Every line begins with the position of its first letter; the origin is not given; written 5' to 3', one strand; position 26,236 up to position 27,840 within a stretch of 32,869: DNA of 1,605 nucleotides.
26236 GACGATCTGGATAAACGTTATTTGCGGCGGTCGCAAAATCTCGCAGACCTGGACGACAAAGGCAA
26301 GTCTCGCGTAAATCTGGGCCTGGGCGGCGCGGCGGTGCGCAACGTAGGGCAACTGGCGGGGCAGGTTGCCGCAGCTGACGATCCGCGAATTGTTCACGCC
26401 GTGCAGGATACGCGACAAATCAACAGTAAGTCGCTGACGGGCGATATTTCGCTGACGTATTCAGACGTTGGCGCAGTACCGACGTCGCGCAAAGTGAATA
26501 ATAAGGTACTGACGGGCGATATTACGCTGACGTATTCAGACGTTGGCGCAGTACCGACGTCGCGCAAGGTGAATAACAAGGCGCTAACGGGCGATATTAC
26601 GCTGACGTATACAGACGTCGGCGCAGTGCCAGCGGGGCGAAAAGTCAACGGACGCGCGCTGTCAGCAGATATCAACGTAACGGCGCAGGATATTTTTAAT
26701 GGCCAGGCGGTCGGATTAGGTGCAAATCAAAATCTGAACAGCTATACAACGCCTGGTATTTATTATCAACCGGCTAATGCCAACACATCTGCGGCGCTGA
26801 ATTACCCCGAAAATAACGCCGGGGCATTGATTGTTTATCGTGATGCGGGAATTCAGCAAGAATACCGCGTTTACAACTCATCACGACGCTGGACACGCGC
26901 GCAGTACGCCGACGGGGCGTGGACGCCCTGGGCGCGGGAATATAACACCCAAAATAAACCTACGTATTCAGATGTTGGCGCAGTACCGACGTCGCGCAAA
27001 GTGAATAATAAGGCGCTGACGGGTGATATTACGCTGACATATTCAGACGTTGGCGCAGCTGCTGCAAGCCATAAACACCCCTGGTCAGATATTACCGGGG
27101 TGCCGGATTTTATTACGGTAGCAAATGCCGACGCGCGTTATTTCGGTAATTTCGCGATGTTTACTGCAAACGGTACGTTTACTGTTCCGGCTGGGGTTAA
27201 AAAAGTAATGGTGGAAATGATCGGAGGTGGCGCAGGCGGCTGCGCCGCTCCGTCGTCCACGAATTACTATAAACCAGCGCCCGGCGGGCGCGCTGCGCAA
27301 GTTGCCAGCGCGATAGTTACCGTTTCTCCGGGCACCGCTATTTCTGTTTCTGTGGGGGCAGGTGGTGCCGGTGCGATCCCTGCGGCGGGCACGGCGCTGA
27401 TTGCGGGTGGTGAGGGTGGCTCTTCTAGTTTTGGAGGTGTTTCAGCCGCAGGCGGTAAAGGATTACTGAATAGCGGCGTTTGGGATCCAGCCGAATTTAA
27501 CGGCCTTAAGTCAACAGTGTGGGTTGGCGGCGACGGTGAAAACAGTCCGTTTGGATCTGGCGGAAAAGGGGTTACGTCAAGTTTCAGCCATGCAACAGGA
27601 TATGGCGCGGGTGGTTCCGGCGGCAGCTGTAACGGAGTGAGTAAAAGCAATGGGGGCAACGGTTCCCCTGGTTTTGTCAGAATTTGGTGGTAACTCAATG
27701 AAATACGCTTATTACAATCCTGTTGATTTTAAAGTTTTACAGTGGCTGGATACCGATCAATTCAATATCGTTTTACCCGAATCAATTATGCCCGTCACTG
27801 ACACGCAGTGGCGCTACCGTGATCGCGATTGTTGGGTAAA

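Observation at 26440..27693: Tail fibre with 78-nt tandem coding repeats and a glycine-rich C-terminal domain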

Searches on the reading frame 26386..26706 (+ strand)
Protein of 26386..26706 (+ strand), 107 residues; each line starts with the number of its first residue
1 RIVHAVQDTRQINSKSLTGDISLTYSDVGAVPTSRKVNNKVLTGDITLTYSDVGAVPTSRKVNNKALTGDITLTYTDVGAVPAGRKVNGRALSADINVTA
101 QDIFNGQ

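Call 30: search_solved_structures(query=window:26386-26706:+, max_evalue=10, show_alignments=3)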
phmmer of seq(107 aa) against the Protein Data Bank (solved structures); distinct sequences matched with E-value up to 10: 2.
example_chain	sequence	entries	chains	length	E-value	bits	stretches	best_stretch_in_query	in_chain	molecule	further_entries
9f4b_FG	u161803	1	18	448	0.33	14.9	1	16-56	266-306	Gp12 short tail fibers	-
8q3v_D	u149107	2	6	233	0.79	13.7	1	11-77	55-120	Tetrahydromethanopterin S-methyltransferase subunit D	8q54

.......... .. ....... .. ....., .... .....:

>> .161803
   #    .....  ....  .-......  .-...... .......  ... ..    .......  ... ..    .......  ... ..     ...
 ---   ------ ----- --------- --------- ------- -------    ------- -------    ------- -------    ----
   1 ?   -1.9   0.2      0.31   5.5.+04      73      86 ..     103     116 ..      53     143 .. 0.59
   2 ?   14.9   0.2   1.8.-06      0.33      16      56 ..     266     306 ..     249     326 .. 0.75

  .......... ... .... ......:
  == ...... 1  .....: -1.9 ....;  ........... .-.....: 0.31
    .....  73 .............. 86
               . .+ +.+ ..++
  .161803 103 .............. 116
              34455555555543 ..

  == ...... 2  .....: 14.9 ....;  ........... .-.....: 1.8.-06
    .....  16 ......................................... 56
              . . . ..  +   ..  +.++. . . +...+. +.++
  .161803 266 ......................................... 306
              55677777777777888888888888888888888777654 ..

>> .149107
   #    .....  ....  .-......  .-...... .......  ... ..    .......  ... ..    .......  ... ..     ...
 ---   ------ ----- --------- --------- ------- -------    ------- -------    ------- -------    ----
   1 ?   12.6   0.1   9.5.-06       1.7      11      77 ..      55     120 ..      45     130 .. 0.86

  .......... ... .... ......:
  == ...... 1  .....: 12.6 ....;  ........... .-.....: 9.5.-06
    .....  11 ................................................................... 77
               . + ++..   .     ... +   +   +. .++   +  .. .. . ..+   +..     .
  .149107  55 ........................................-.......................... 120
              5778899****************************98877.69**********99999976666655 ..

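Call 40: search_protein_families(library=pfam, proteins=[window:26386-26706:+], max_evalue=10)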
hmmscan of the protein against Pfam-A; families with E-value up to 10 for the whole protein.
seq(107 aa): 1 family
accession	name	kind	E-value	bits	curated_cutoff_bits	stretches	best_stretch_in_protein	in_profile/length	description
PF10291.14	muHD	-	0.066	13.2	25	0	2-31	10-39/261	Muniscin C-terminal mu homology domain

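Call 64: search_protein_representatives(protein=window:26395-26667:+)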
Query: 91 residues. Proteins with E-value up to 0.001 (for the whole library): 2116; up to 1e-10: 724; up to 1e-30: 103. The best 150 are listed.
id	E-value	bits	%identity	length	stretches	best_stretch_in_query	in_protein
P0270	5.0e-99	339.0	49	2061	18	25-80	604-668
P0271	9.6e-88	303.1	61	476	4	3-90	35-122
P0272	7.3e-75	262.1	49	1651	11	2-77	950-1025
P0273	1.0e-73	258.5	59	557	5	6-79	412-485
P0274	8.4e-70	246.0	54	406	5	6-90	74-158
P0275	4.2e-68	240.6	56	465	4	6-86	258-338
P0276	8.5e-65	230.1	60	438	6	13-77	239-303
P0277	2.8e-64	228.5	43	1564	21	5-78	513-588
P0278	7.8e-64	227.0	64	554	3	6-81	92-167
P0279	1.2e-63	226.4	58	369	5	14-90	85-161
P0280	2.5e-62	222.2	66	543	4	19-90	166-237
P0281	3.4e-61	218.6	55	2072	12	3-67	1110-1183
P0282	2.3e-58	209.6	43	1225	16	18-86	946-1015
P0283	2.1e-54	197.0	64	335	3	23-90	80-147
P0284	3.0e-54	196.5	61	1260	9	51-82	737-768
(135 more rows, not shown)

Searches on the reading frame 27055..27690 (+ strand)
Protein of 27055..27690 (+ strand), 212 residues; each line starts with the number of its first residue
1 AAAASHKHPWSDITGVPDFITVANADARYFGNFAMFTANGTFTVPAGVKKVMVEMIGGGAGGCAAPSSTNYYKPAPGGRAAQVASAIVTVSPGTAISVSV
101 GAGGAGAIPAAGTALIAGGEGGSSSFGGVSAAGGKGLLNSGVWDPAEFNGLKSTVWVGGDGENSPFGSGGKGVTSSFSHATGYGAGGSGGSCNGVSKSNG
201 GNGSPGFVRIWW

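Call 20: find_homologous_proteins(query=window:27055-27690:+, max_evalue=0.001)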
Query window:27055-27690:+ (212 aa): 29 proteins with E <= 0.001 among 8000 candidates.
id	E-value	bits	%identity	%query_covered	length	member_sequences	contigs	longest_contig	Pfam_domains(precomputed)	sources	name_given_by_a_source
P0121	1.4e-107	376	85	100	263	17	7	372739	PF21722.5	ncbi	ncbi:glycine-rich domain-containing protein, partial [Escherichia coli]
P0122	3.4e-10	58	33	100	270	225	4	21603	PF21722.5,PF03406.19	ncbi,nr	ncbi:phage tail protein, partial [Salmonella enterica]|nr:phage tail protein [Salmonella enterica] E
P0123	1.9e-9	55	39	43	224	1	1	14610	PF21722.5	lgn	-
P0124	3.8e-9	54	35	85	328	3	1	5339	PF21722.5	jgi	jgi:hypothetical protein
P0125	1.8e-8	52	28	84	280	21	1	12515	PF21722.5,PF03406.19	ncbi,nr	ncbi:phage tail protein, partial [Salmonella enterica subsp. enterica serovar Heidelberg]|nr:phage t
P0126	2.3e-8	52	31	92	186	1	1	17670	PF21722.5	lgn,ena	-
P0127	2.4e-8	52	36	78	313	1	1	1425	PF21722.5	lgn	-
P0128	1.6e-7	49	48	10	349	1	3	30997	PF21722.5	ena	-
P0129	3.0e-7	48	32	84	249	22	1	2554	PF21722.5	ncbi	ncbi:glycine-rich domain-containing protein, partial [Salmonella enterica]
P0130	3.4e-6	45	49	31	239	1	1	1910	PF21722.5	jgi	jgi:hypothetical protein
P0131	1.0e-5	43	38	27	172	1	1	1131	PF21722.5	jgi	-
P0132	1.2e-5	43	47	32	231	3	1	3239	PF21722.5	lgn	-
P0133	1.3e-5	43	76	8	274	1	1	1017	PF21722.5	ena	-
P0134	1.8e-5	43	50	29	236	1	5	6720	PF21722.5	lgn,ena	-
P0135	1.9e-5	42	55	10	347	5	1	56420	PF21722.5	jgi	jgi:hypothetical protein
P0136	3.8e-5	41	44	50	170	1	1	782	PF21722.5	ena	-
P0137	6.6e-5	41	39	36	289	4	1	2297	PF21722.5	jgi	jgi:hypothetical protein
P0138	7.6e-5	40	68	9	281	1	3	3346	PF21722.5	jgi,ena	-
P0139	1.4e-4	40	35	85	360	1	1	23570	PF21722.5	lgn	-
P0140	1.5e-4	39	63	11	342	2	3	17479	PF21722.5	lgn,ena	-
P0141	2.6e-4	39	42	35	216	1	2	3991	PF21722.5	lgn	-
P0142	2.6e-4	39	39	42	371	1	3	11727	PF21722.5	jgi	jgi:hypothetical protein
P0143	3.8e-4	38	42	50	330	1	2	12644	PF21722.5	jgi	jgi:hypothetical protein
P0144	3.8e-4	38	50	11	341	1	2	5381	PF21722.5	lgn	-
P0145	4.0e-4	38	33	73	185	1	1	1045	PF21722.5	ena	-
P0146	4.7e-4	38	59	10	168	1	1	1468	PF21722.5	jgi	-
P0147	6.1e-4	37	51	18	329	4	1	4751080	PF21722.5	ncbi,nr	ncbi:probable bacteriophge tail fiber protein [Chromobacterium violaceum ATCC 12472]|nr:probable bac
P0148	6.4e-4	37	50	10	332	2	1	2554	PF21722.5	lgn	-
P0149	6.9e-4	37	38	18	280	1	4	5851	PF21722.5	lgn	-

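Call 31: search_solved_structures(query=A1, max_evalue=10, show_alignments=2)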
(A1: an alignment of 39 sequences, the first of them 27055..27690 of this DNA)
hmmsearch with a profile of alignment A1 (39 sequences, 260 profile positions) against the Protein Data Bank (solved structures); distinct sequences matched with E-value up to 10: 6.
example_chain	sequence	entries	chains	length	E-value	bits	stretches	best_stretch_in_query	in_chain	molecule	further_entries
7ypx_A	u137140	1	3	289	5.7e-22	82.2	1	69-260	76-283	Pam3 tail fiber proreins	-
7yfw_a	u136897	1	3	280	6e-21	78.9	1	70-260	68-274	Pam3 fiber proreins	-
9d93_Qa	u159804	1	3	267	3.9e-05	27.1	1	94-251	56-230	Tail wing brush, gp33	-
5yd3_A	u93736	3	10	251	0.002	21.4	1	99-148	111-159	scFv 4B08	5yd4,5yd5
5yy4_A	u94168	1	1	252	0.002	21.4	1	99-148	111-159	scFv 4B08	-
7vqo_A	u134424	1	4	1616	0.45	13.8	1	89-142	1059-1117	Ams1, Nbr1 and malE fusion protein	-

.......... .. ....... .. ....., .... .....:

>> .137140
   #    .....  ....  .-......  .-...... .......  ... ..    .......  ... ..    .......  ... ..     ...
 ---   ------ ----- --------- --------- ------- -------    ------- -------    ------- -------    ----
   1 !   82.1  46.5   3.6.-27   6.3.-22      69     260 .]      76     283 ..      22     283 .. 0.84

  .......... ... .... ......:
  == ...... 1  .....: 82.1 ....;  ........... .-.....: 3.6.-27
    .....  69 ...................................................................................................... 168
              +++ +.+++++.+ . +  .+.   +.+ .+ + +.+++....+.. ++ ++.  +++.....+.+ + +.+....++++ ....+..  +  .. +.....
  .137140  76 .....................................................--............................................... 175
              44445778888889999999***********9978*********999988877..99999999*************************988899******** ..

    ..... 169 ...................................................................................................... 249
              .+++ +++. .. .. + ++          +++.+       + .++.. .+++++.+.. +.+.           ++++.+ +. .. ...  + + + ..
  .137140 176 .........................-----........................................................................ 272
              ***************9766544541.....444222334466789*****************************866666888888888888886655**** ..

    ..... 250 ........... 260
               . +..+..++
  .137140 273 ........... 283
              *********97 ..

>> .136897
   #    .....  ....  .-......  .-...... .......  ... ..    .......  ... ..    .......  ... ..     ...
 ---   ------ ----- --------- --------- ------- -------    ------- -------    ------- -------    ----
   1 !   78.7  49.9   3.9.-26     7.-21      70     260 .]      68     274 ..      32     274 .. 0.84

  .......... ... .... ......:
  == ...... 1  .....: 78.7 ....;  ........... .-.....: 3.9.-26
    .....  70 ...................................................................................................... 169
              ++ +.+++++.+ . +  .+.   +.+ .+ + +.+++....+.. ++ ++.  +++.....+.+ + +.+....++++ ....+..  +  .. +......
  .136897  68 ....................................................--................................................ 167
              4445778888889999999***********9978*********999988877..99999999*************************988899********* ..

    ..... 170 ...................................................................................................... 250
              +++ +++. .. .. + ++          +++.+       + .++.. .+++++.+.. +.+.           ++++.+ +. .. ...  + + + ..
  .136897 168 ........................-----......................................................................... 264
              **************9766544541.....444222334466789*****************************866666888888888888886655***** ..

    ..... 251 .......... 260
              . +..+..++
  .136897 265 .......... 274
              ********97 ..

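Call 32: predict_structure(alignment_id=A1)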
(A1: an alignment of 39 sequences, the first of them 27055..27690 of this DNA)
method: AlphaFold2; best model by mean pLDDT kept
length: 212 residues; sequences in the alignment: 39
mean_pLDDT: 83.6   pTM: 0.76
mean pLDDT of the five models: 83.6, 82.9, 82.8, 82.7, 79.0
residues with pLDDT >= 90: 132; 70-90: 31; 50-70: 22; < 50: 27
segments of 3 or more residues with pLDDT < 50: 1-9, 14-29
pLDDT, mean of each block of 10 residues (from residue 1): 42 45 46 91 95 98 83 86 98 98 95 86 98 84 62 79 97 91 96 87 98 93
secondary structure, 60 per line:
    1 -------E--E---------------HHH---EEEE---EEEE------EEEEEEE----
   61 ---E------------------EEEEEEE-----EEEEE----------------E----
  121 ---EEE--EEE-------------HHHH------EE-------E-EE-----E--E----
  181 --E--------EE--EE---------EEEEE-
elements in order: E33-36 E40-43 E50-56 E83-89 E95-99 E124-126 E129-131 H145-148 E207-211

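Call 37: fold_search(model_id=the predicted structure, library=pdb)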
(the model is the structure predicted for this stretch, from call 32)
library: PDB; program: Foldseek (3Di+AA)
matches with E <= 10: 232; with E <= 0.001: 6
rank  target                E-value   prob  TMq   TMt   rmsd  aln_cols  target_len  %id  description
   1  7ypx_A                8.8e-07  1.00  0.59  0.51   6.5       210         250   26  Cyanophage Pam3 fiber (released 2022-11-09)
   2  7yfw_a                3.2e-06  1.00  0.53  0.41   6.8       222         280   24  Cyanophage Pam3 fiber (released 2023-01-18)
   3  9d93_Qa               1.6e-05  1.00  0.42  0.40  13.6       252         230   21  Mycobacteriophage Bxb1 tail tip - Composite map and model (released 2024-09-25)
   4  9d93_Qb               1.5e-04  1.00  0.51  0.47   6.5       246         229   23  Mycobacteriophage Bxb1 tail tip - Composite map and model (released 2024-09-25)
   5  9d93_Pa               6.5e-04  1.00  0.41  0.17  12.0       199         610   18  Mycobacteriophage Bxb1 tail tip - Composite map and model (released 2024-09-25)
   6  7nx1                  8.3e-04  1.00  0.34  0.27  11.9       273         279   15  TG domain of LTK (released 2021-10-27)
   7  7nx3_F                1.1e-03  1.00  0.31  0.23  14.3       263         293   17  Crystal structure of ALK in complex with Fab324 (released 2021-10-27)
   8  7mzy_A                2.0e-03  1.00  0.35  0.25  14.4       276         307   14  Anaplastic lymphoma kinase (ALK) extracellular fragment of ligand binding region 673-986 (released 2021-11-24)
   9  9g5i_B                2.0e-03  0.96  0.28  0.19  15.2       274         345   15  Cryo-EM structure of a 2:1 ALK:ALKAL2 complex obtained after re-processing of EMPIAR-10930 data (released 2025-03-12)
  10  7lrz                  2.5e-03  0.99  0.30  0.22  14.1       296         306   15  Structure of the Human ALK GRD (released 2021-11-24)
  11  7mzy_B                2.6e-03  1.00  0.34  0.25  13.3       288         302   14  Anaplastic lymphoma kinase (ALK) extracellular fragment of ligand binding region 673-986 (released 2021-11-24)
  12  7nwz_E                4.1e-03  0.92  0.23  0.17  14.9       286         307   14  ALK:ALKAL2 complex (released 2021-10-27)
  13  7nx0_B                4.3e-03  0.98  0.31  0.23  15.0       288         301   14  LTK:ALKAL1 complex stabilized by a Nanobody (released 2021-10-27)
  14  7n00_A                4.5e-03  0.99  0.32  0.21  14.6       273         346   15  Anaplastic lymphoma kinase (ALK) extracellular fragment of ligand binding region 648-1025 in complex with AUG-alpha (released 2021-11-24)
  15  7nx0_C                5.2e-03  0.94  0.28  0.20  14.4       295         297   12  LTK:ALKAL1 complex stabilized by a Nanobody (released 2021-10-27)
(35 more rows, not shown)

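Call 40: search_protein_families(library=pfam, proteins=[window:27055-27690:+], max_evalue=10)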
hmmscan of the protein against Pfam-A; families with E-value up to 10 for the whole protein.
window:27055-27690:+ (212 aa): 1 family
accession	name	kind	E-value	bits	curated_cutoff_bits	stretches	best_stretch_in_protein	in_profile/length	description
PF21722.4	Gly_rich_2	-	4e-13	50.3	24.3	2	38-139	2-98/226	Glycine-rich domain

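Call 79: search_dna_similar(query=window:27139-27690:+, collection=phages, mode=protein, max_rows=20, max_evalue=0.001)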
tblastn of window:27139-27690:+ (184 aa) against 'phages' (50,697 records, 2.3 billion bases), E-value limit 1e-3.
No match.
